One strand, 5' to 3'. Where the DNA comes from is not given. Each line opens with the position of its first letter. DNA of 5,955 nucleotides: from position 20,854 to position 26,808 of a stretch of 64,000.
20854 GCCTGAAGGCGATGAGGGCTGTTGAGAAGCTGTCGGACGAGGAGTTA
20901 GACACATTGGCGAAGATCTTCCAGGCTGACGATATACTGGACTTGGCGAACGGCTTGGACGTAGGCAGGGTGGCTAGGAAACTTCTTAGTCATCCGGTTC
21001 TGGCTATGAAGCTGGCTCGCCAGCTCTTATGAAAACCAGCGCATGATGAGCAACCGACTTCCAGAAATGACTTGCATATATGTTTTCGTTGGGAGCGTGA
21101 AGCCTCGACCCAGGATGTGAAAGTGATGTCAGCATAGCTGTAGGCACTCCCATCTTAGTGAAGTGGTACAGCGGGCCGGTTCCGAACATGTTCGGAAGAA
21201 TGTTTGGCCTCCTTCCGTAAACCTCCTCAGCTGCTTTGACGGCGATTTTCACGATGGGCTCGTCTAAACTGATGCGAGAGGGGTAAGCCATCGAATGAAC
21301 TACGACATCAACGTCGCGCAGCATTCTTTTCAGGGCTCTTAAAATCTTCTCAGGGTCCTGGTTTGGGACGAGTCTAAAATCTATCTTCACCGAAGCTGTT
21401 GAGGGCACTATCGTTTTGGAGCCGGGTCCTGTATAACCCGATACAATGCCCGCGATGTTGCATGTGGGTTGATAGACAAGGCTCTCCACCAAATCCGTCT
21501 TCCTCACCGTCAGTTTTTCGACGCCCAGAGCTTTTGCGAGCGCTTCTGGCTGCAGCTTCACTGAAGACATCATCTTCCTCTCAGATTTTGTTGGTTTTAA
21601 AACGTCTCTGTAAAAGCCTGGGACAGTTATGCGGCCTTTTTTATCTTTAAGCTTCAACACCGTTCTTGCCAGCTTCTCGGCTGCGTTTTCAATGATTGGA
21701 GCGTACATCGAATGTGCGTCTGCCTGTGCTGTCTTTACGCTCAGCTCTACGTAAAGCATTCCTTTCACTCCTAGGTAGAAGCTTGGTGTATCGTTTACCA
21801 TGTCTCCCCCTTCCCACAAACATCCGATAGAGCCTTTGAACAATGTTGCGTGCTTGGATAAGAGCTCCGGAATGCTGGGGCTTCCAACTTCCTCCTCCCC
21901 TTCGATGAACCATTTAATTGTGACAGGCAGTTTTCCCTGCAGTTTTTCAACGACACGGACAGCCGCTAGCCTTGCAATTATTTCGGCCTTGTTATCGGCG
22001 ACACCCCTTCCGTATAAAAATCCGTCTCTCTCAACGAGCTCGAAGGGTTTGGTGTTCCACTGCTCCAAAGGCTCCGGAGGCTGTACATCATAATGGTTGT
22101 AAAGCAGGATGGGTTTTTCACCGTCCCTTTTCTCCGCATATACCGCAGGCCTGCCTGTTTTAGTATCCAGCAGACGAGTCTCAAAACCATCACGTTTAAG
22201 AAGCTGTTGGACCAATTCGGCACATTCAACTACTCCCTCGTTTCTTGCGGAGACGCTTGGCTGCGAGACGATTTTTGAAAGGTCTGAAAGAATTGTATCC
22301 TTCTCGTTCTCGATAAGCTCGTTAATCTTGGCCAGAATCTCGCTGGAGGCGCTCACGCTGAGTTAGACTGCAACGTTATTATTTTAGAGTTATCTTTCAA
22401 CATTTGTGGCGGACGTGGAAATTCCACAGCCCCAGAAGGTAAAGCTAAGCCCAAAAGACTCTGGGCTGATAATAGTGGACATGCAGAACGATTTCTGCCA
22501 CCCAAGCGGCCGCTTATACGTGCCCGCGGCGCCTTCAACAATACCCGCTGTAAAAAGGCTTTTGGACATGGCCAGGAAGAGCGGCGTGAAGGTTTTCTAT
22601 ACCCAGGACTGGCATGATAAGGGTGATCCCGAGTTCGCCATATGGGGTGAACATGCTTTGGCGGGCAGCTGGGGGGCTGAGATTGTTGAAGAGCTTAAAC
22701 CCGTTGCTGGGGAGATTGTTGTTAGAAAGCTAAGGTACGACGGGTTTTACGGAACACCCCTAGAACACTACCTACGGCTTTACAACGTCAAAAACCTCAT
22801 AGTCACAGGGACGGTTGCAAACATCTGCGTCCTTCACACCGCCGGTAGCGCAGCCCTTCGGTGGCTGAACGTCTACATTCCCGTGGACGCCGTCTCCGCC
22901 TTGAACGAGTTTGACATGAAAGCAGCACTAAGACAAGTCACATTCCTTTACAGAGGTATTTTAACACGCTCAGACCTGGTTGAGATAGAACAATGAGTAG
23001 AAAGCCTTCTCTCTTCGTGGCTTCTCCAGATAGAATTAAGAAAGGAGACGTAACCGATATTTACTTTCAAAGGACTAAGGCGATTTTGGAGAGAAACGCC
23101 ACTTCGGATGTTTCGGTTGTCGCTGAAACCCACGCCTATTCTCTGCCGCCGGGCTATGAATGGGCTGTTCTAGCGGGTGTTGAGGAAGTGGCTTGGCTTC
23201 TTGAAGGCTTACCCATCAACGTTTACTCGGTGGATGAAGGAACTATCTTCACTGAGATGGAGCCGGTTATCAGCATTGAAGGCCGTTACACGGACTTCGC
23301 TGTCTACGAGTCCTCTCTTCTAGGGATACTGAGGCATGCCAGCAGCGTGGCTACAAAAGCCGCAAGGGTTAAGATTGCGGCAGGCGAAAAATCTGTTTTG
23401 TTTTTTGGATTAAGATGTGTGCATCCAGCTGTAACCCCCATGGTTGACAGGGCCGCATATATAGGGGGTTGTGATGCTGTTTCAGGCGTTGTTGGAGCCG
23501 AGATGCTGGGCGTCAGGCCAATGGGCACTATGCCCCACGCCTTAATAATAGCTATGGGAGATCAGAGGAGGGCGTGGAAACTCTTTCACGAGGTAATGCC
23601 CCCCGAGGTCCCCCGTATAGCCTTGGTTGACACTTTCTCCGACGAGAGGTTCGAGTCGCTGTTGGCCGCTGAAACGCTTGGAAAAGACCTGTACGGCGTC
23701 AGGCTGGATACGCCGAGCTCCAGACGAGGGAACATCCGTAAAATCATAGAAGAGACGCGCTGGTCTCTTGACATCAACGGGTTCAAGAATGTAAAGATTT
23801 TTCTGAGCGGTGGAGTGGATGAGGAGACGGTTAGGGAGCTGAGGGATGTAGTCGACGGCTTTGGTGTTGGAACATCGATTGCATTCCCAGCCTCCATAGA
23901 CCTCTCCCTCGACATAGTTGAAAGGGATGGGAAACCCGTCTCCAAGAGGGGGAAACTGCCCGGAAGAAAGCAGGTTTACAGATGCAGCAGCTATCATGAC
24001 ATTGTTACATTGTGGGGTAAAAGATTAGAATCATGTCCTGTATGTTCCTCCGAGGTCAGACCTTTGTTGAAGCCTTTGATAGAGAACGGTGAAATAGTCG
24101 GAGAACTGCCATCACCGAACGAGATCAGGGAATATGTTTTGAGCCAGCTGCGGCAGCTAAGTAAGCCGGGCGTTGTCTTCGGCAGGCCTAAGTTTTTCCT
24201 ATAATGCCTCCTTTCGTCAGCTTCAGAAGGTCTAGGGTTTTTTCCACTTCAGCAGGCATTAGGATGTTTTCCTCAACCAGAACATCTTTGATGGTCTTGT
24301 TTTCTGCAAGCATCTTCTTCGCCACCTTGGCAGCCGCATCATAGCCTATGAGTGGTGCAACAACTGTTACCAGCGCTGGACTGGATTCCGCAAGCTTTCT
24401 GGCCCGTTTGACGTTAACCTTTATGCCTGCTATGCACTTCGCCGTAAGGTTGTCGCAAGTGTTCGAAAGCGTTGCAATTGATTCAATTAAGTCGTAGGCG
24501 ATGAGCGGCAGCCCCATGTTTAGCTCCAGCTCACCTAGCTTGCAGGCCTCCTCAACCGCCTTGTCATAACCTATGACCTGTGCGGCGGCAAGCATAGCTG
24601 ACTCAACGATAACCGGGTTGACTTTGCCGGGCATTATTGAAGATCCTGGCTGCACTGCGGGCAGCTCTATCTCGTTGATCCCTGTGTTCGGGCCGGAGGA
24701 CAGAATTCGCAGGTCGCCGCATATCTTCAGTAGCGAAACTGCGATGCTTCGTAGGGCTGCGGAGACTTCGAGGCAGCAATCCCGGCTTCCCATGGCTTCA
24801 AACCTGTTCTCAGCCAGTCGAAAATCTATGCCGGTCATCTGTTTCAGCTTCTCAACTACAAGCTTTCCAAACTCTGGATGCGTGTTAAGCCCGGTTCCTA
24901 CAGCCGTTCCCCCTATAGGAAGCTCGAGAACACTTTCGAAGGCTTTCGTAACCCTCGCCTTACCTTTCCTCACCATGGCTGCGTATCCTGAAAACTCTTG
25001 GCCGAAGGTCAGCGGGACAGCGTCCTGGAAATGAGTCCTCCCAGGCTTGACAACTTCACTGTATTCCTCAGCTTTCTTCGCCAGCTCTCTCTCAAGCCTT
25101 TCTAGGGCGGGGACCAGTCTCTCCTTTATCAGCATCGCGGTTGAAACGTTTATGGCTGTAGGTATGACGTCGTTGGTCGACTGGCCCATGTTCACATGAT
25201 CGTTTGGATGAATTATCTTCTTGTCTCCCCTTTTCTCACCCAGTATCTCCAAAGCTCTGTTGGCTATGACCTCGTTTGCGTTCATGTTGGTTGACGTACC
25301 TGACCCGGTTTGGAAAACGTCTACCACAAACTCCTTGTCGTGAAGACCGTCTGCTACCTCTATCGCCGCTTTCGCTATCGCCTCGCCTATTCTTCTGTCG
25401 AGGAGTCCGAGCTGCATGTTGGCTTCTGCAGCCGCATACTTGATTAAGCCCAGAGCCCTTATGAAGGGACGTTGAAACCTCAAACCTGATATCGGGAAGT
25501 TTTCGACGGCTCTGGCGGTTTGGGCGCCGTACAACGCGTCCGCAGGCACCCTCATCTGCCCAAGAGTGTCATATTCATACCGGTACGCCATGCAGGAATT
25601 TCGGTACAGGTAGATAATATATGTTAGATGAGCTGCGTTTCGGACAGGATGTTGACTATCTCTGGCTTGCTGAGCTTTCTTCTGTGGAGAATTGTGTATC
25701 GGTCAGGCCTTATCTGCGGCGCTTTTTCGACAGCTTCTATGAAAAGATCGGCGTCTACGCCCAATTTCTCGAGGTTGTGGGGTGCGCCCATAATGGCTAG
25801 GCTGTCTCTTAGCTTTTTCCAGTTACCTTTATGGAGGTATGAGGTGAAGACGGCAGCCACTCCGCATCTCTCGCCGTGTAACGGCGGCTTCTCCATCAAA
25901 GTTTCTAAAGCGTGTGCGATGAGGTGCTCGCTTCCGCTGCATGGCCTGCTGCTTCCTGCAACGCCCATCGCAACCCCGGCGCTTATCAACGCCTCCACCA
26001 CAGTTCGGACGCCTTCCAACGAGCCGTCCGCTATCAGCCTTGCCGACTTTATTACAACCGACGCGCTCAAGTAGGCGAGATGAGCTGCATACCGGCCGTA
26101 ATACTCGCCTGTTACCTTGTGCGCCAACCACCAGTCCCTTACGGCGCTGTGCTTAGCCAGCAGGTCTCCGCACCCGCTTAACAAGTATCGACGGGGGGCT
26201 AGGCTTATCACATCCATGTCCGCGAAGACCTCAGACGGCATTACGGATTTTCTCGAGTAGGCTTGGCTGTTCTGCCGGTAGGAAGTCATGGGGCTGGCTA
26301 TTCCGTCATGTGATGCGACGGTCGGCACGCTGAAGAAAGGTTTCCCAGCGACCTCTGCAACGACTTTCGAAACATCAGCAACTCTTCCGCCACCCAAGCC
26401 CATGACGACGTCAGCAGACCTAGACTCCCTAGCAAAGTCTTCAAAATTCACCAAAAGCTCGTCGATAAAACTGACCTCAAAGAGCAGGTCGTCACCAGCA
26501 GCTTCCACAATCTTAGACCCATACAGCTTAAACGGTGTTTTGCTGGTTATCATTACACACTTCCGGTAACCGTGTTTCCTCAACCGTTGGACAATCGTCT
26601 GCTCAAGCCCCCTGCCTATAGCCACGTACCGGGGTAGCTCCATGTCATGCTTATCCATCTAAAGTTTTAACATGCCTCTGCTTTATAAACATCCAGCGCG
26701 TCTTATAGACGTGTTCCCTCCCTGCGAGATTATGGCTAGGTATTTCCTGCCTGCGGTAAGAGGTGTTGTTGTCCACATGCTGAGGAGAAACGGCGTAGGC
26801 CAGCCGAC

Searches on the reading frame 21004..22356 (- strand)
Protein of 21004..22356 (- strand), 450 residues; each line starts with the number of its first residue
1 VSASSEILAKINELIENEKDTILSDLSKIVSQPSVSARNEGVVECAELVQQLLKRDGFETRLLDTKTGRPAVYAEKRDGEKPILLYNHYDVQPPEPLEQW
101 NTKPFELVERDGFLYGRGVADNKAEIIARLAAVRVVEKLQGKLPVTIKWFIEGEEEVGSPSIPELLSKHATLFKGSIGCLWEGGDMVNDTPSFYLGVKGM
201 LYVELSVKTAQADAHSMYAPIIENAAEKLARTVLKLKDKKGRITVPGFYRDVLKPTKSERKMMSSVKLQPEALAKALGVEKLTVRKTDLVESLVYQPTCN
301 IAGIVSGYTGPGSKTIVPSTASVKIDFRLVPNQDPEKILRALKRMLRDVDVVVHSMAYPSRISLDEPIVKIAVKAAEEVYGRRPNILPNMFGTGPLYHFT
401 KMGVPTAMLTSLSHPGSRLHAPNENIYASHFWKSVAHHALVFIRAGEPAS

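Call 48: search_protein_families(library=pfam, proteins=[window:21004-22356:-], max_evalue=0.00001)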
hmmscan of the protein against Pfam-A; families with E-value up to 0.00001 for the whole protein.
window:21004-22356:- (450 aa): 2 families
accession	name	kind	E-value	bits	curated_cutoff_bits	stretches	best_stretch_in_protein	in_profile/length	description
PF01546.33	Peptidase_M20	-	2.3e-31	109.8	24.6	1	84-439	1-201/206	Peptidase family M20/M25/M40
PF07687.19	M20_dimer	-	3e-15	56.5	21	1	196-349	2-102/107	Peptidase dimerisation domain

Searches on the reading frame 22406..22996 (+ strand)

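Call 48: search_protein_families(library=pfam, proteins=[window:22406-22996:+], max_evalue=0.00001)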
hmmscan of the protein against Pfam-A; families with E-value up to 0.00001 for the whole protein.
window:22406-22996:+ (196 aa): 1 family
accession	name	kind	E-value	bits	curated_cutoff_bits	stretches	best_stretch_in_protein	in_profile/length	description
PF00857.26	Isochorismatase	-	4.9e-42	144.4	27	1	20-179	2-164/175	Isochorismatase domain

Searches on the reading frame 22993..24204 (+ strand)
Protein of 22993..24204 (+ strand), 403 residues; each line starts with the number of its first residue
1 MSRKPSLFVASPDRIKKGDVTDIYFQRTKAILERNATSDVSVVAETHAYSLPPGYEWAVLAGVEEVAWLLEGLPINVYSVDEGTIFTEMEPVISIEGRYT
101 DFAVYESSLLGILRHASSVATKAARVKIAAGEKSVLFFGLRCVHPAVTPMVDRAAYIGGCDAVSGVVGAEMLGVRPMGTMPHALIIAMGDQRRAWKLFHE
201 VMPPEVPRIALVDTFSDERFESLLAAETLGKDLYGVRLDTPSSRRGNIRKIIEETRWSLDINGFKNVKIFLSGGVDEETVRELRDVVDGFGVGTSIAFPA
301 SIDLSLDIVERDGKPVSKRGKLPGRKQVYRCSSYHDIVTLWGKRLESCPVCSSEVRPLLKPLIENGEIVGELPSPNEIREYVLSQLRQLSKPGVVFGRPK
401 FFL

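Call 48: search_protein_families(library=pfam, proteins=[window:22993-24204:+], max_evalue=0.00001)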
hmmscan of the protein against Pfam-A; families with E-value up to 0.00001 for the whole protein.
window:22993-24204:+ (403 aa): 3 families
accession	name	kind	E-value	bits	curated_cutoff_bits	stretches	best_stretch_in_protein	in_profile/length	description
PF02749.22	QRPTase_N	-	1.1e-20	74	27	1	22-117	1-82/82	Quinolinate phosphoribosyl transferase, N-terminal domain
PF01729.25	QRPTase_C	-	3.4e-20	72.9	23.1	1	119-307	1-169/169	Quinolinate phosphoribosyl transferase, C-terminal domain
PF17956.6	NAPRTase_C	-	6.3e-06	27.1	23.3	0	349-390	46-87/111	Nicotinate phosphoribosyltransferase C-terminal domain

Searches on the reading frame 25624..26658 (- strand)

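Call 48: search_protein_families(library=pfam, proteins=[window:25624-26658:-], max_evalue=0.00001)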
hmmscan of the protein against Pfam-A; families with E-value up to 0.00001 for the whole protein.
window:25624-26658:- (344 aa): 2 families
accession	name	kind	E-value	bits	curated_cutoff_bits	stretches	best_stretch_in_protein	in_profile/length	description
PF13685.12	Fe-ADH_2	-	9.5e-24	84.5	28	1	14-155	2-149/149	Iron-containing alcohol dehydrogenase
PF00465.25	Fe-ADH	-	8.9e-08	32.3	31.3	1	9-142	1-157/168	Iron-containing alcohol dehydrogenase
